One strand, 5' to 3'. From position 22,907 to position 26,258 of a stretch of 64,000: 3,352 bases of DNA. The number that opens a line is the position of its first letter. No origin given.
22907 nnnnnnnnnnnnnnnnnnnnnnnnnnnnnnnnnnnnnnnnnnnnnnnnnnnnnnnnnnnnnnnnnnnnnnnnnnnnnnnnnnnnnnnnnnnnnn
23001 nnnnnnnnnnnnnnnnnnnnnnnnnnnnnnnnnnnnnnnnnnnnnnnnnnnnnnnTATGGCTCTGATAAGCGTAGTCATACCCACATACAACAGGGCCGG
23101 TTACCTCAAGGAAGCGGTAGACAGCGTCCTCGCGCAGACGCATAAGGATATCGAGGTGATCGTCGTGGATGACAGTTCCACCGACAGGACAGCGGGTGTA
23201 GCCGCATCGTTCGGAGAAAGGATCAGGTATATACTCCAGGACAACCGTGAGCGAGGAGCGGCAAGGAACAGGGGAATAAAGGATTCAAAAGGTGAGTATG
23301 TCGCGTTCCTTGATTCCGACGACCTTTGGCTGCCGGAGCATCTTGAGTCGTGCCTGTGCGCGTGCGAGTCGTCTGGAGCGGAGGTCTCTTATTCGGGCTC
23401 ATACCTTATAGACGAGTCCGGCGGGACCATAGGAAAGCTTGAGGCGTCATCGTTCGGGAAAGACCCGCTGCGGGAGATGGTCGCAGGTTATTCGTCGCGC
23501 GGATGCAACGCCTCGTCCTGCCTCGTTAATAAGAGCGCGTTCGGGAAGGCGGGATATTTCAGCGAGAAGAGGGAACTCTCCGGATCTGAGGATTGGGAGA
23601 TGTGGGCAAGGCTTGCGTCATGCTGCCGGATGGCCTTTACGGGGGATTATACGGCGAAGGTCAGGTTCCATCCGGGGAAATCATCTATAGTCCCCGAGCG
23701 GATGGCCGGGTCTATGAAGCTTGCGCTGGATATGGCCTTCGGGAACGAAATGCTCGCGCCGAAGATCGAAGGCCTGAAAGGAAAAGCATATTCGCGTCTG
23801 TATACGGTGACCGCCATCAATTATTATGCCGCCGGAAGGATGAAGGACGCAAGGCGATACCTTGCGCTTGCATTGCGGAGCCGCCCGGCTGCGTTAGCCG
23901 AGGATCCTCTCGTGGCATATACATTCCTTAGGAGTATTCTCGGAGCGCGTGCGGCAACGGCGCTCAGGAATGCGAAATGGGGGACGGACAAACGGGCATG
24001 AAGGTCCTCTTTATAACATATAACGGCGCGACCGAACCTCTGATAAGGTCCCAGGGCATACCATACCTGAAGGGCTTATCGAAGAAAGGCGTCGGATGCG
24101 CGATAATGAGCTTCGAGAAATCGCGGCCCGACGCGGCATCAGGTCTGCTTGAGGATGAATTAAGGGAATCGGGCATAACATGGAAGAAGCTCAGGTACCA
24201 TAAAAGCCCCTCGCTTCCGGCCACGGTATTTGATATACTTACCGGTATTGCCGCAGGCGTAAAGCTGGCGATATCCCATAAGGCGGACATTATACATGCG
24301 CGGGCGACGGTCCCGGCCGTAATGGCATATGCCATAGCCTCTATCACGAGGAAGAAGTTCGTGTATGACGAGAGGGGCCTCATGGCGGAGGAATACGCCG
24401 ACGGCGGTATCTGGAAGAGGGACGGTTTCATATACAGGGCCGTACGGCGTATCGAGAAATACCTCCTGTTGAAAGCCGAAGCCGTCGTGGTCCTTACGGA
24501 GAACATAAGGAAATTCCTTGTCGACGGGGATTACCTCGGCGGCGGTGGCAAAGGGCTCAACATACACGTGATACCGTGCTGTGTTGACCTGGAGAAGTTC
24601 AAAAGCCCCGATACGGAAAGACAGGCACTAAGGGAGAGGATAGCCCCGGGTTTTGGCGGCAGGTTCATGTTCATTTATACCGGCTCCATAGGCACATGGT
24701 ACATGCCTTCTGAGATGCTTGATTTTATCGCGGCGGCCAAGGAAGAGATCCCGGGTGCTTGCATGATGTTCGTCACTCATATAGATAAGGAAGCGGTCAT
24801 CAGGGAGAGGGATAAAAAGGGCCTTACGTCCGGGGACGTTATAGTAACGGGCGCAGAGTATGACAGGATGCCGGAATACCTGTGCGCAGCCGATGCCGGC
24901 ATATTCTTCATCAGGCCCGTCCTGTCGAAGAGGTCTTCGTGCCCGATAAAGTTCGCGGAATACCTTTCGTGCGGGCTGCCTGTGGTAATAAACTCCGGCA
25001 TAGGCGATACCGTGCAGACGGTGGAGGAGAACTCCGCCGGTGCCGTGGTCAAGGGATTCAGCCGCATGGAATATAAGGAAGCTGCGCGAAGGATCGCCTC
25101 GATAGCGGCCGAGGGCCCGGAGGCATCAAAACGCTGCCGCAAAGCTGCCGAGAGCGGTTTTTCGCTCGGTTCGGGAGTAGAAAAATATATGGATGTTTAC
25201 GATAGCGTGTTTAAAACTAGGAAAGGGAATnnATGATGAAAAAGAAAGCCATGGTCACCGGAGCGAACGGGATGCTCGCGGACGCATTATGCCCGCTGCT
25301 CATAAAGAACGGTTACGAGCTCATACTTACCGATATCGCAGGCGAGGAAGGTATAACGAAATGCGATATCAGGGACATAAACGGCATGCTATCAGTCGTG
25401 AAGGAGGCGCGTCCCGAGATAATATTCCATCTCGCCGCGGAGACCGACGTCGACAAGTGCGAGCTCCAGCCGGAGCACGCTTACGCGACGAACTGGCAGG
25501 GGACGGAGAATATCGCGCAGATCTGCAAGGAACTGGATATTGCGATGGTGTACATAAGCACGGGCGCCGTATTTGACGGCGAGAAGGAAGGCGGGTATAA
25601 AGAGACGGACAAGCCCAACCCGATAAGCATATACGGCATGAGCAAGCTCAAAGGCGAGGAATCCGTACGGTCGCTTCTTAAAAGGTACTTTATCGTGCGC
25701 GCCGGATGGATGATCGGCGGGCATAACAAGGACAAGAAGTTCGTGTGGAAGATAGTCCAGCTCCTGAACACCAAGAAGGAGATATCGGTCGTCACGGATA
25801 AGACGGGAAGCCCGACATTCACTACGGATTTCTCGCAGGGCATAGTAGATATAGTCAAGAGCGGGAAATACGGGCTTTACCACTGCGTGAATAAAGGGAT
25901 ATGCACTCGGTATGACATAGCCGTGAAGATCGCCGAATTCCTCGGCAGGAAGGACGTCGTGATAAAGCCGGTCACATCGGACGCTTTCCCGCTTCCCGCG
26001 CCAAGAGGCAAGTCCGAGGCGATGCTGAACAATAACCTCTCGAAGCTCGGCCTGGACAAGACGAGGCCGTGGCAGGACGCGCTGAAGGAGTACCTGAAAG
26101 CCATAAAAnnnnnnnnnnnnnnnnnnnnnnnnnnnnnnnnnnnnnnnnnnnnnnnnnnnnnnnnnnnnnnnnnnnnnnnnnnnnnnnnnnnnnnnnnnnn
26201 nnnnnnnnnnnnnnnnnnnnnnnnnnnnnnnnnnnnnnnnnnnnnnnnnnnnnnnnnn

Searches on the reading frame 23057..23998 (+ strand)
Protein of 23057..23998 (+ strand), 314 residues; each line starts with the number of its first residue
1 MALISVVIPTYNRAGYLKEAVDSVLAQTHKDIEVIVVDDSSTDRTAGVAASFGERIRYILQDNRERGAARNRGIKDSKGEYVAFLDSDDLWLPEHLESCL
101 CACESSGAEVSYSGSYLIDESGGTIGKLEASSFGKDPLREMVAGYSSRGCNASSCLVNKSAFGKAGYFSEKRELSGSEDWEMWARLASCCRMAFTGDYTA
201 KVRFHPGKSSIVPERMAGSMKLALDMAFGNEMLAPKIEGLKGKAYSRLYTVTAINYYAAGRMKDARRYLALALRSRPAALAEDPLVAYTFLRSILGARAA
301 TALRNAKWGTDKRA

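Call 64: search_protein_families(library=pfam, proteins=[window:23057-23998:+], max_evalue=0.00001)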
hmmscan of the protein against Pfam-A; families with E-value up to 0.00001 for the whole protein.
window:23057-23998:+ (314 aa): 3 families
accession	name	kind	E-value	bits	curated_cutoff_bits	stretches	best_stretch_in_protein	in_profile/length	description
PF00535.33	Glycos_transf_2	-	1.6e-37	129.5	23.3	1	5-162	1-164/168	Glycosyl transferase family 2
PF10111.15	Glyco_tranf_2_2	-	9.6e-22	78.2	27.3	1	5-191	1-204/276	Glycosyltransferase like family 2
PF13641.12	Glyco_tranf_2_3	-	7.9e-14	52.7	27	1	4-188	3-196/230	Glycosyltransferase like family 2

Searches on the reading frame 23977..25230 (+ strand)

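Call 64: search_protein_families(library=pfam, proteins=[window:23977-25230:+], max_evalue=0.00001)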
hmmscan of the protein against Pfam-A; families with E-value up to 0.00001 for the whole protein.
window:23977-25230:+ (418 aa): 4 families
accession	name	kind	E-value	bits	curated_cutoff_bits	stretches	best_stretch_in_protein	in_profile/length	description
PF13692.12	Glyco_trans_1_4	-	8.5e-09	36.2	27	1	256-373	25-139/142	Glycosyl transferases group 1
PF13439.12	Glyco_transf_4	-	1.3e-07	32.2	28.5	1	87-207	57-170/170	Glycosyltransferase Family 4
PF00534.26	Glycos_transf_1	-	1.6e-07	31.4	26.4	1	227-392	13-170/172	Glycosyl transferases group 1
PF13579.12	Glyco_trans_4_4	-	6.4e-06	27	29.7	1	65-182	38-143/158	Glycosyl transferase 4-like domain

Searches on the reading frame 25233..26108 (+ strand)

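Call 65: search_protein_families(library=pfam, proteins=[window:25233-26108:+], max_evalue=0.00001)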
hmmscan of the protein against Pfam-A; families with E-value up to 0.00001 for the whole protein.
window:25233-26108:+ (292 aa): 6 families
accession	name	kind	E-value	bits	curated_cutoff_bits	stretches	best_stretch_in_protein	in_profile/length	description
PF04321.23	RmlD_sub_bind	-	1.1e-77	261.4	27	1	5-290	2-284/287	RmlD substrate binding domain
PF01370.27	Epimerase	-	5e-27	95.3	20.9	1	7-191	2-206/240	NAD dependent epimerase/dehydratase family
PF16363.11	GDP_Man_Dehyd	-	1.7e-17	64.4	27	1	41-152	56-171/332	GDP-mannose 4,6 dehydratase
PF02719.21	Polysacc_synt_2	-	8.7e-12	45.3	20.2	1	44-143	61-147/293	Polysaccharide biosynthesis protein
PF01073.25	3Beta_HSD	-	4.9e-09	36.1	22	1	41-145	49-157/280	3-beta hydroxysteroid dehydrogenase/isomerase family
PF07993.18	NAD_binding_4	-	5e-09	36.1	20.1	1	62-162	90-209/258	Male sterility protein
